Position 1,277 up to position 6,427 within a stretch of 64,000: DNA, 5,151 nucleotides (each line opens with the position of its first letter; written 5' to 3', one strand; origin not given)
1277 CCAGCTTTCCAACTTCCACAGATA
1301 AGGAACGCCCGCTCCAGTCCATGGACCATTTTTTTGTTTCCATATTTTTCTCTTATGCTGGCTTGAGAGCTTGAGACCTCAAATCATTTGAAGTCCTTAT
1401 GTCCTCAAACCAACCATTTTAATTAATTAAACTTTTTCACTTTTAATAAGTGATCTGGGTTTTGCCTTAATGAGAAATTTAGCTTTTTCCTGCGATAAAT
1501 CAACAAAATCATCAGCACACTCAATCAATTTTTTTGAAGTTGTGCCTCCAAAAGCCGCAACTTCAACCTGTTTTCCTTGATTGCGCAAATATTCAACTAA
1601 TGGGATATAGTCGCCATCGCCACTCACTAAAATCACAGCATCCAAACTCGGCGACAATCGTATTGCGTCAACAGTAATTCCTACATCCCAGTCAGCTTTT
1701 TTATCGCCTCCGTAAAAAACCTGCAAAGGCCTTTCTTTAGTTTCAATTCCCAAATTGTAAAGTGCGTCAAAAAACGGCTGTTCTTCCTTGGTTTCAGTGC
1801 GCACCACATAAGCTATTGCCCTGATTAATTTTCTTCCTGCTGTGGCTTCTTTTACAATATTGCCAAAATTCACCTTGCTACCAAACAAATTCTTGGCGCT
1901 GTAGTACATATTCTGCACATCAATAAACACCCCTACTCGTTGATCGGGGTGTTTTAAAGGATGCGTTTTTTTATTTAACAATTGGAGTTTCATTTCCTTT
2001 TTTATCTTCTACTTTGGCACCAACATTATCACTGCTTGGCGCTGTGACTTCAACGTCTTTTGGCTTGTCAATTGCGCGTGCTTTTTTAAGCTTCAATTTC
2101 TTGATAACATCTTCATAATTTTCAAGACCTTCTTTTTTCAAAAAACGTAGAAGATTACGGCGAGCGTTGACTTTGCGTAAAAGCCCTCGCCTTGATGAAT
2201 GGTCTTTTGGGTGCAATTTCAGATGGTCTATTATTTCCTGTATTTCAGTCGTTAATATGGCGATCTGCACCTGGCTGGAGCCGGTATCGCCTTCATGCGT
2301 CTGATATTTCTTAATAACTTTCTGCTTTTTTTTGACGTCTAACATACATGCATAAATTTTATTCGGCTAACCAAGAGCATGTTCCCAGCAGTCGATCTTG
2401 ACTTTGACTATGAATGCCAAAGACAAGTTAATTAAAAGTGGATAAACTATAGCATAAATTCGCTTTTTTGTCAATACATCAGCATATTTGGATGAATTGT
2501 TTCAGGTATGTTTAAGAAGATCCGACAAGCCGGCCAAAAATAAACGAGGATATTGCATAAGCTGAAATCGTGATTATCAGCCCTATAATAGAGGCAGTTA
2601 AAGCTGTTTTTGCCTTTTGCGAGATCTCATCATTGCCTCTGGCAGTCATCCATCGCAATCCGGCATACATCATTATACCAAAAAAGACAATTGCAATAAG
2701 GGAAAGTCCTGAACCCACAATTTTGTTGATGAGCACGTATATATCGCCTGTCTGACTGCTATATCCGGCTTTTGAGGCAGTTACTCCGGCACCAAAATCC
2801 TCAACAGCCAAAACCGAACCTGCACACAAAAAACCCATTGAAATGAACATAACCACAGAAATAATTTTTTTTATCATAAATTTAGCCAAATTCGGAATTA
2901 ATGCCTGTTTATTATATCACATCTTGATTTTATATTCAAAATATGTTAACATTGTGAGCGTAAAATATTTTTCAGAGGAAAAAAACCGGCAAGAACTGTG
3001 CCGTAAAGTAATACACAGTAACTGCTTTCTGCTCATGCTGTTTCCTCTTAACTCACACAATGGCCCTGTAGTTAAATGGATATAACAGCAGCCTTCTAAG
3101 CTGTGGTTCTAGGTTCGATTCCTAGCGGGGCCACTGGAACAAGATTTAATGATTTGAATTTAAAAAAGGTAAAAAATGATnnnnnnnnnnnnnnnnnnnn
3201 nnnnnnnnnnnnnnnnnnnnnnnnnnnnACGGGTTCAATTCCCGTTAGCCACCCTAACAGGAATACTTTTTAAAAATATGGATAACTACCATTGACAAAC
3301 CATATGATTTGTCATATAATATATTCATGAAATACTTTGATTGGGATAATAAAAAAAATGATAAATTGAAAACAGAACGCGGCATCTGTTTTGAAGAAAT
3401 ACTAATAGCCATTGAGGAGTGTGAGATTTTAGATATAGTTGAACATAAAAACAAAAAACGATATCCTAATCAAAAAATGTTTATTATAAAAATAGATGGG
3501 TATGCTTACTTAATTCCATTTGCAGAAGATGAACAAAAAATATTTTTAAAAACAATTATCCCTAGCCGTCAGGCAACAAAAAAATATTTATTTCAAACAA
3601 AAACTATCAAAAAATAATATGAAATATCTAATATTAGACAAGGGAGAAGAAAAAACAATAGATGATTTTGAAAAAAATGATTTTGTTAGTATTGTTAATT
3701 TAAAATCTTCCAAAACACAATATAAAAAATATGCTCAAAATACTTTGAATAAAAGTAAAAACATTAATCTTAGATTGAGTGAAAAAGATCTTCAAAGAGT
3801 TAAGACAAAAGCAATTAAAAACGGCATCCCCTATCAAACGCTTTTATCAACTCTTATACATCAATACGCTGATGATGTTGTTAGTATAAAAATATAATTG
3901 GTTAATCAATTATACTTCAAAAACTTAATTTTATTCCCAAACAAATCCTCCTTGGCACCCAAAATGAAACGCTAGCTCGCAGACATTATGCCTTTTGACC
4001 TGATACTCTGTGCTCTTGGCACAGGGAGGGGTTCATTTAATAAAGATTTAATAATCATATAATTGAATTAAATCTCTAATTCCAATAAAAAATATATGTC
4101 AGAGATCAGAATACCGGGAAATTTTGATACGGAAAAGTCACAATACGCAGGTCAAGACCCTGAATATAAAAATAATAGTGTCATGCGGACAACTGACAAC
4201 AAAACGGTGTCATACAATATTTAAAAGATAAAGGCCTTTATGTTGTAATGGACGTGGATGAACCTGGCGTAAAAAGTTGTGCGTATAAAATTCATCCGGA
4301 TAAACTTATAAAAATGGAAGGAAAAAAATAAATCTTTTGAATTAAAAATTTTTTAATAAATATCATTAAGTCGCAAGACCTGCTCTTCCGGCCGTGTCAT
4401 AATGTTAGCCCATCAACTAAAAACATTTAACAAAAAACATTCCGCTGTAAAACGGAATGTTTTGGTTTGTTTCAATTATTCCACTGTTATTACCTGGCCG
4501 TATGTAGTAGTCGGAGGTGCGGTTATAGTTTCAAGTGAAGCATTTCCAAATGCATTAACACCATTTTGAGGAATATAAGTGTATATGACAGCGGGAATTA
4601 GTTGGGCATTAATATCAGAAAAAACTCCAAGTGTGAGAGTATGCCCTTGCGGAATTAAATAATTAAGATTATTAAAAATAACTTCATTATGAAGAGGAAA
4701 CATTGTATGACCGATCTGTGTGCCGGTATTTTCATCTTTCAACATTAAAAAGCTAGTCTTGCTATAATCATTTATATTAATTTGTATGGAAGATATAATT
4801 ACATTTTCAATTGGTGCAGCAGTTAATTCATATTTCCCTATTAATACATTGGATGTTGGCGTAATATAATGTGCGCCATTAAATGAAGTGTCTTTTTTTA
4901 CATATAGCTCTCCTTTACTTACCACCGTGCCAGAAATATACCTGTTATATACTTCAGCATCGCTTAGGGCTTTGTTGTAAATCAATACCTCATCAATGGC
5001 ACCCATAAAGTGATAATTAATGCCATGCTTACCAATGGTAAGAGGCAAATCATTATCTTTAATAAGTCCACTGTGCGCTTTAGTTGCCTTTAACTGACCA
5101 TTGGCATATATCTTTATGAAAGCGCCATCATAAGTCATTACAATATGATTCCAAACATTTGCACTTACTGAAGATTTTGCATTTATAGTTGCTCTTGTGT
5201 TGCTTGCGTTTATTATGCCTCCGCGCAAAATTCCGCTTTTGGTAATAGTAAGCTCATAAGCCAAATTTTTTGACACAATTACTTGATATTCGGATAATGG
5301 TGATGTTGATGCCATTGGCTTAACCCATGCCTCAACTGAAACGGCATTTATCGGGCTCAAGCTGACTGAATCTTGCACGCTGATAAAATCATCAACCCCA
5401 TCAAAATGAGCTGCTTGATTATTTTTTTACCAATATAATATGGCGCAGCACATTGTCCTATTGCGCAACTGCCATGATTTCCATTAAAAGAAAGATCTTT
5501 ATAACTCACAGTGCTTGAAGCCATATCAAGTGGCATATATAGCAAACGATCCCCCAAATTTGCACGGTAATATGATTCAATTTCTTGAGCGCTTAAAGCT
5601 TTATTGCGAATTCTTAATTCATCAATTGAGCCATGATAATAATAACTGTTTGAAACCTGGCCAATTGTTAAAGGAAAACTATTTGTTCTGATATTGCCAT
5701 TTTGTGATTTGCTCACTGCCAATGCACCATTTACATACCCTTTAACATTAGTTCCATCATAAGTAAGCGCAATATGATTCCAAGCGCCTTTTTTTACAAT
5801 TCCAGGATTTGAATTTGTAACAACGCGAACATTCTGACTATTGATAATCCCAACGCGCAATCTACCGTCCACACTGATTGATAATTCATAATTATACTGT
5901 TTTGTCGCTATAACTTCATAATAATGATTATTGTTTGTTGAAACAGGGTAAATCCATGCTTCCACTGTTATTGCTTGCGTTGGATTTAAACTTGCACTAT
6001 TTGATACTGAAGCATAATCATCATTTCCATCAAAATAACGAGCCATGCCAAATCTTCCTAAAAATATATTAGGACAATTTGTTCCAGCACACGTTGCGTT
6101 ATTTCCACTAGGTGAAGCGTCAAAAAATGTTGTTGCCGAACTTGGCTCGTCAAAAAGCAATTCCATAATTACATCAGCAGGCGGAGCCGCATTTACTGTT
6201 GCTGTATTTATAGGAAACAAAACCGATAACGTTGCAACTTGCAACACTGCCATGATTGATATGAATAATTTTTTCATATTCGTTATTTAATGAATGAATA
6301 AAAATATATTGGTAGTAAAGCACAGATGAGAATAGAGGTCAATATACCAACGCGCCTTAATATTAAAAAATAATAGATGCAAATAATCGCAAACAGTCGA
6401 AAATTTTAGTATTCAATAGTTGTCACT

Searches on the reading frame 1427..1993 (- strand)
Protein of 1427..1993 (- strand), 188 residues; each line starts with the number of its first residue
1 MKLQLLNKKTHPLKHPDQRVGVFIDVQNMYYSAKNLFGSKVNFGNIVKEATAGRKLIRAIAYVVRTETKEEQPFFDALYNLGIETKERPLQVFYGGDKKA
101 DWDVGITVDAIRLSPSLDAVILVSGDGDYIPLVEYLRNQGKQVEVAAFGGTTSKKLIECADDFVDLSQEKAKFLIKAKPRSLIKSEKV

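Call 41: search_protein_families(library=pfam, proteins=[window:1427-1993:-], max_evalue=0.001)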
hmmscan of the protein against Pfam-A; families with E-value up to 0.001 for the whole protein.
window:1427-1993:- (188 aa): 1 family
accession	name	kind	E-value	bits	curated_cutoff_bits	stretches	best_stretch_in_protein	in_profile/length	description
PF01936.24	NYN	-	5.1e-36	124.8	24.2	1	19-166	1-144/145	NYN domain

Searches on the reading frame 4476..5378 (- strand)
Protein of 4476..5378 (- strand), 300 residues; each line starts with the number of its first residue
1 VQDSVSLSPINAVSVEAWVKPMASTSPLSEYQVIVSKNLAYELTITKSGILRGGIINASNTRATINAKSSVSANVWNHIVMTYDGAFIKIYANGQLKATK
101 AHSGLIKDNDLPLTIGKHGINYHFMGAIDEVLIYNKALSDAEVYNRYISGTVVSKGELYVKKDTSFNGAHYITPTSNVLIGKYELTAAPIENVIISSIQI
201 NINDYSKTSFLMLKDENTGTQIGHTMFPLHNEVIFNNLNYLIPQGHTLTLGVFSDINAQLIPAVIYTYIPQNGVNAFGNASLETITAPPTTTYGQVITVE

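Call 41: search_protein_families(library=pfam, proteins=[window:4476-5378:-], max_evalue=0.001)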
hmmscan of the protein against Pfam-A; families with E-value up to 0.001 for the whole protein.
window:4476-5378:- (300 aa): 2 families
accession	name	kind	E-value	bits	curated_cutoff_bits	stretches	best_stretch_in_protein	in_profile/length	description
PF13385.13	Laminin_G_3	-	2.5e-27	96.3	27.6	1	6-143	13-150/151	Concanavalin A-like lectin/glucanases superfamily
PF02973.23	Sialidase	-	0.0006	19.8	26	0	76-146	105-184/189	Sialidase, N-terminal domain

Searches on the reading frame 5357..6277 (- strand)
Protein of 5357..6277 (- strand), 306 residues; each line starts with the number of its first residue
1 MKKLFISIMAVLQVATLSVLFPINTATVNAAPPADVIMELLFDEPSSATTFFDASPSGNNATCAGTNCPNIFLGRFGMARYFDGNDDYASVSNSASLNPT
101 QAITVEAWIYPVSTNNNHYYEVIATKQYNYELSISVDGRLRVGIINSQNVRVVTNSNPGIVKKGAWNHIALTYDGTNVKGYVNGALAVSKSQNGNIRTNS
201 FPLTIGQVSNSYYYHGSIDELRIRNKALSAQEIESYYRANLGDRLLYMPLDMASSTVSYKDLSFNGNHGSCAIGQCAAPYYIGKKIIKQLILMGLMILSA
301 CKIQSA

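Call 41: search_protein_families(library=pfam, proteins=[window:5357-6277:-], max_evalue=0.001)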
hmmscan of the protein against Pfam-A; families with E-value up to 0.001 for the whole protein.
window:5357-6277:- (306 aa): 1 family
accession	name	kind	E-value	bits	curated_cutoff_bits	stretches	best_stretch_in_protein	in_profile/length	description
PF13385.13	Laminin_G_3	-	9e-31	107.5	27.6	1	83-233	1-150/151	Concanavalin A-like lectin/glucanases superfamily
